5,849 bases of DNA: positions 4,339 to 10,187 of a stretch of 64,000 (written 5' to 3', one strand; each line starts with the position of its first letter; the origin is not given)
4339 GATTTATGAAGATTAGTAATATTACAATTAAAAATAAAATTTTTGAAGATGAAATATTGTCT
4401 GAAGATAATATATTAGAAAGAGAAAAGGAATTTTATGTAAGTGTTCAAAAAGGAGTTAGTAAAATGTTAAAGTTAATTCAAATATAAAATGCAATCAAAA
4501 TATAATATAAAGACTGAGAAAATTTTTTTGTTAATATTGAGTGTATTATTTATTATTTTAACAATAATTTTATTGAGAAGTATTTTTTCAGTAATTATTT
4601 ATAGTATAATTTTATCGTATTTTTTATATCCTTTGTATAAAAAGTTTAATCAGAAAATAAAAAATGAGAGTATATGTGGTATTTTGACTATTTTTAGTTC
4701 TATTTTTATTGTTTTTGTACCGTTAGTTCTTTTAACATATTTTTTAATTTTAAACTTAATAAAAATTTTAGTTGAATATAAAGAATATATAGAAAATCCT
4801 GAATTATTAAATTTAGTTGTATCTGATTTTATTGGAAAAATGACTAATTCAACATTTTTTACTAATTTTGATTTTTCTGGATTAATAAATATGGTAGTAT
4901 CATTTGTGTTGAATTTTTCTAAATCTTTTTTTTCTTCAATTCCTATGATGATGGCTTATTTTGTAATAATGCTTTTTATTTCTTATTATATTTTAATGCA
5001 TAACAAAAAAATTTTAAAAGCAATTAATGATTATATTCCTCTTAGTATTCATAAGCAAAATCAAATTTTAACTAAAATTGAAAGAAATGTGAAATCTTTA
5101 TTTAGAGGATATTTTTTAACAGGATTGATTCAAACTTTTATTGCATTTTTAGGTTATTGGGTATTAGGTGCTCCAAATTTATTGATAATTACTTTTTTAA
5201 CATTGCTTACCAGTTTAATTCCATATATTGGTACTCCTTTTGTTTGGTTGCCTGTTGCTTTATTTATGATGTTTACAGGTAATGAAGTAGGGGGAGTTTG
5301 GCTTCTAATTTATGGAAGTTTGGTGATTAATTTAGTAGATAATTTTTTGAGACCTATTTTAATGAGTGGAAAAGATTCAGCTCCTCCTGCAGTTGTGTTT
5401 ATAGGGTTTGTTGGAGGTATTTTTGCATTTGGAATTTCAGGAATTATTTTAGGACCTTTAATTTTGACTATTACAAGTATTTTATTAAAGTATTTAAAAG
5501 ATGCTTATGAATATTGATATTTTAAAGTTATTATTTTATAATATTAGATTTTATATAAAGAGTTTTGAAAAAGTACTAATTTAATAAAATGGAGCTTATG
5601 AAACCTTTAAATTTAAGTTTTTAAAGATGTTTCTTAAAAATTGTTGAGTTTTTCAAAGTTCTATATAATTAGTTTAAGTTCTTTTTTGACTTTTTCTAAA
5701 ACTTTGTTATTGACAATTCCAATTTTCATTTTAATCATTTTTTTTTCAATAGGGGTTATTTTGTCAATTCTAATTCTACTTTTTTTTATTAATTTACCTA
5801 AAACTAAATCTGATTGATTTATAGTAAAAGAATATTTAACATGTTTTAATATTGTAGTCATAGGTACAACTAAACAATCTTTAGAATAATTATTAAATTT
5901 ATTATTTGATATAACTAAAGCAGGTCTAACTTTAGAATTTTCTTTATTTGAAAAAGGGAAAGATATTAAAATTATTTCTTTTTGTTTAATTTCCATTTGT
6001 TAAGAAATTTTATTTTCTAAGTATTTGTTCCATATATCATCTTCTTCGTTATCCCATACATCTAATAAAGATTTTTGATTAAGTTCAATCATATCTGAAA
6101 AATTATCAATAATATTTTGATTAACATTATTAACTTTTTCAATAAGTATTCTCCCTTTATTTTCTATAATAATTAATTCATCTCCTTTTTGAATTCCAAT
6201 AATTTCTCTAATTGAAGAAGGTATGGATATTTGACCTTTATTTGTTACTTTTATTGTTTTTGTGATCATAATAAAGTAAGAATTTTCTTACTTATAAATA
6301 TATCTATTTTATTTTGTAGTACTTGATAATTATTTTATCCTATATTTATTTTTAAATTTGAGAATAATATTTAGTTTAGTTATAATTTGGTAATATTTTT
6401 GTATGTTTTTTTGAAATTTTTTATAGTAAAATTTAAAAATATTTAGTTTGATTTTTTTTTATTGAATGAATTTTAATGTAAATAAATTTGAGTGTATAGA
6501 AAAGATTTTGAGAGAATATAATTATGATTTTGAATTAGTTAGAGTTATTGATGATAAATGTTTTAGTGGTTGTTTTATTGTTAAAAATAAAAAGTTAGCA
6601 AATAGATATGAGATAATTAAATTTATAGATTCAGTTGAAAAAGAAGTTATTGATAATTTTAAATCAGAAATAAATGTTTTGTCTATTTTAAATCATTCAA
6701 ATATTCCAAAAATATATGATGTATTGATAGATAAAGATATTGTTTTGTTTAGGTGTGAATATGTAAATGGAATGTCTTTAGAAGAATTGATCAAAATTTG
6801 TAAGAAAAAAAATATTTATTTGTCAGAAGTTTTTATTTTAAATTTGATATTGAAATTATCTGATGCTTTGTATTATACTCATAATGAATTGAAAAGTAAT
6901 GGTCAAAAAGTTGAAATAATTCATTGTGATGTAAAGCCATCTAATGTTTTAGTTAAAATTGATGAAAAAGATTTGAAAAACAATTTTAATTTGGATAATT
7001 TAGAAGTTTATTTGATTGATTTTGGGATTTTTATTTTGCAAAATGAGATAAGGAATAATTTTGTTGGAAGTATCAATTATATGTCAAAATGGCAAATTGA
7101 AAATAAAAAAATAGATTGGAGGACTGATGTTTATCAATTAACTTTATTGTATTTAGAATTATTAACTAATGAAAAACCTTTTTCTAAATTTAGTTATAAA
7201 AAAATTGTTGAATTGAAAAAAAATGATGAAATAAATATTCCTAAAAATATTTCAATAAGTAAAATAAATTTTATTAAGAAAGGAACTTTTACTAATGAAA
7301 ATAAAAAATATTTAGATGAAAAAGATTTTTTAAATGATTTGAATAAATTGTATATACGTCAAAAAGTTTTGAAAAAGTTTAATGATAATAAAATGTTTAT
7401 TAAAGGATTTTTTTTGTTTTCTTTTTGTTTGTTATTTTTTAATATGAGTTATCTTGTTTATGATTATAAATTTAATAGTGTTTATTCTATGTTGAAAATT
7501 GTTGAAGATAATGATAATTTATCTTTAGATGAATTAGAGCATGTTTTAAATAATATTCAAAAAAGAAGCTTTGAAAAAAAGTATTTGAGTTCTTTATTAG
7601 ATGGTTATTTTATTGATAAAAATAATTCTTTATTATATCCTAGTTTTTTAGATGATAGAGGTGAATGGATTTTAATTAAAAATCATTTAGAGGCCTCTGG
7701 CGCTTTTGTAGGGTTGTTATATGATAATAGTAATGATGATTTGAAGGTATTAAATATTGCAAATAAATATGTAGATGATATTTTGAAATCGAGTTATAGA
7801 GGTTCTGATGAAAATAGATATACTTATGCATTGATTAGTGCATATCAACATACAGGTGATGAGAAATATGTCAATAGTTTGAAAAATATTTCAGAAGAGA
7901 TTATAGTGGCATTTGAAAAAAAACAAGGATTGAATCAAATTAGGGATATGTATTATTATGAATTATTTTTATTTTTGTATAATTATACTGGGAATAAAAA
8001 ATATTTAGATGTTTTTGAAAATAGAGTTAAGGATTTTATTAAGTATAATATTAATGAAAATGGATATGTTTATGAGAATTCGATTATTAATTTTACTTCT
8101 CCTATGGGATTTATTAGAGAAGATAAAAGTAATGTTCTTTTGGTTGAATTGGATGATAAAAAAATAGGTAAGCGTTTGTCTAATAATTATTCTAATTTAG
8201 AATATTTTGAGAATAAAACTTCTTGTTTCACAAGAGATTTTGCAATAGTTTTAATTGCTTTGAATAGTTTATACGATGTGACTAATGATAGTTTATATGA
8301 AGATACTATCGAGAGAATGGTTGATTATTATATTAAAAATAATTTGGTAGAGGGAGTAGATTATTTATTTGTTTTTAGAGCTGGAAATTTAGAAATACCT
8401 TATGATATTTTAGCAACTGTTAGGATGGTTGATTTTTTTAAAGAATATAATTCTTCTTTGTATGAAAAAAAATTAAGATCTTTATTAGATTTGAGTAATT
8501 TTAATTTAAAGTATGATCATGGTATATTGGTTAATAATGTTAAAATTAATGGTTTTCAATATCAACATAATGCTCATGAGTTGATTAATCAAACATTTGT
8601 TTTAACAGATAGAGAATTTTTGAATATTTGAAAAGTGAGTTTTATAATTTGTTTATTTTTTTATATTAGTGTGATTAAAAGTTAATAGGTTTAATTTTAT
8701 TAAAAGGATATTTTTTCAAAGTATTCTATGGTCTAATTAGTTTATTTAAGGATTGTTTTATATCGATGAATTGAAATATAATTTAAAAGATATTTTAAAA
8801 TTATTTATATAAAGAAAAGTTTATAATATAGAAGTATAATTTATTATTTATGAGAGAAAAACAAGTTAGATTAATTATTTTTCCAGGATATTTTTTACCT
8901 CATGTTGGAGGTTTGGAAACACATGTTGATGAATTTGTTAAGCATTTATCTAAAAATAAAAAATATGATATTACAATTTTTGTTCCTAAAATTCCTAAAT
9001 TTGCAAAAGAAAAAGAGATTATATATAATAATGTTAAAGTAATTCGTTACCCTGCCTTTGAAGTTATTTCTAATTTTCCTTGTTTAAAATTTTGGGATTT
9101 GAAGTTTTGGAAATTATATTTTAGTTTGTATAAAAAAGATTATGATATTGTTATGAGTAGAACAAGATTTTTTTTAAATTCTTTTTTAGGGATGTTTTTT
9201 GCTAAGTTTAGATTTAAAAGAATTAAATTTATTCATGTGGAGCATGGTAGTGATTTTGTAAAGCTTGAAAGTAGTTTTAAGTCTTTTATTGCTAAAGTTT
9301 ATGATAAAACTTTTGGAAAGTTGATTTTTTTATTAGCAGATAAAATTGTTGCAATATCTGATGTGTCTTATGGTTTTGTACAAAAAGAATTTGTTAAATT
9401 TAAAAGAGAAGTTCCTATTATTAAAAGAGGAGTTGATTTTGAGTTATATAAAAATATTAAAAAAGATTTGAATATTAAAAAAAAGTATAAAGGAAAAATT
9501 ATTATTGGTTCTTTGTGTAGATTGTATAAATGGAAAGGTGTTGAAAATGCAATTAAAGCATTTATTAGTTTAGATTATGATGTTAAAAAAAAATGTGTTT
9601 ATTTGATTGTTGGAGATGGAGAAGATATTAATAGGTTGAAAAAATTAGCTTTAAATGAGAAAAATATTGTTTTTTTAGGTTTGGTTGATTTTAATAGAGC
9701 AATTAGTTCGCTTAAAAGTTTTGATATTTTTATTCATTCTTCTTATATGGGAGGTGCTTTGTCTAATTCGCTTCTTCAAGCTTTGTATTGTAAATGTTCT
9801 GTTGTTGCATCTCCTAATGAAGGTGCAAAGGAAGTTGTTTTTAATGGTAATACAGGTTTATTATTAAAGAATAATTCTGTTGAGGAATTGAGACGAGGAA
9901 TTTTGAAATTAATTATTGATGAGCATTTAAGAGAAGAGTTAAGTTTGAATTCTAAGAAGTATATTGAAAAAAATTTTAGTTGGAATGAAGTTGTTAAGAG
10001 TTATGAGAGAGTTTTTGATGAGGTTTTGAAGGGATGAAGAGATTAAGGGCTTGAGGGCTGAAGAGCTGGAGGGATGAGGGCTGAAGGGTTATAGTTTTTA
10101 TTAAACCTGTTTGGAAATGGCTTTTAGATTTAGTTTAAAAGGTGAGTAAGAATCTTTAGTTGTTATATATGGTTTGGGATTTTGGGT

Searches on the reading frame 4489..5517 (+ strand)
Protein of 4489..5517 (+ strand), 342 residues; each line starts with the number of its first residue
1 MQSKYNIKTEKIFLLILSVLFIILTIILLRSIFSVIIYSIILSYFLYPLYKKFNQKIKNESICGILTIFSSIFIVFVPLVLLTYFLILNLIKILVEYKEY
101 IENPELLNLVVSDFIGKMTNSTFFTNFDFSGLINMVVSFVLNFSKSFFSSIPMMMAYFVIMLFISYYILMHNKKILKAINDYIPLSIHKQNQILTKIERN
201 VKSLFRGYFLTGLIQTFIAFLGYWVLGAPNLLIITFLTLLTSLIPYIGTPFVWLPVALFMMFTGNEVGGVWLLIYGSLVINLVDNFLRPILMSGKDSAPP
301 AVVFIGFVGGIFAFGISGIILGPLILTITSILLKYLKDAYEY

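Call 78: search_protein_families(library=pfam, proteins=[window:4489-5517:+], max_evalue=0.00001)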
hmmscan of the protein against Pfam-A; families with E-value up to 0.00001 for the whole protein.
window:4489-5517:+ (342 aa): 1 family
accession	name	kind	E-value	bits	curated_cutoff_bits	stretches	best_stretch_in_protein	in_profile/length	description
PF01594.21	AI-2E_transport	-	4.2e-41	141.6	34.3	1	14-335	3-325/327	AI-2E family transporter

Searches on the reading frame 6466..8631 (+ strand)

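Call 29: search_protein_families(library=pfam, proteins=[window:6466-8631:+], max_evalue=0.00001)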
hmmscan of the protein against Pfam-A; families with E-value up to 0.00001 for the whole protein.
window:6466-8631:+ (721 aa): 2 families
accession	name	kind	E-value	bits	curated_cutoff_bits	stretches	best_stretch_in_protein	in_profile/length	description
PF00069.31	Pkinase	-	8.7e-25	88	31.7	1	45-272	23-242/263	Protein kinase domain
PF07714.23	PK_Tyr_Ser-Thr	-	1.6e-12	47.7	23.1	1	50-265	32-232/258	Protein tyrosine and serine/threonine kinase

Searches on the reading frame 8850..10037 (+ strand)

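Call 78: search_protein_families(library=pfam, proteins=[window:8850-10037:+], max_evalue=0.00001)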
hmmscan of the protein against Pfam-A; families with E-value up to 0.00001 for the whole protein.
window:8850-10037:+ (395 aa): 3 families
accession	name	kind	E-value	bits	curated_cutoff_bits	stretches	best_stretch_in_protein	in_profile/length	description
PF00534.26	Glycos_transf_1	-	1.5e-28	99.9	26.4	1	204-370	3-171/172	Glycosyl transferases group 1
PF13692.12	Glyco_trans_1_4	-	2.4e-20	73.7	27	1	218-356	3-141/142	Glycosyl transferases group 1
PF13439.12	Glyco_transf_4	-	2.3e-14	54.2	28.5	1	19-198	1-169/170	Glycosyltransferase Family 4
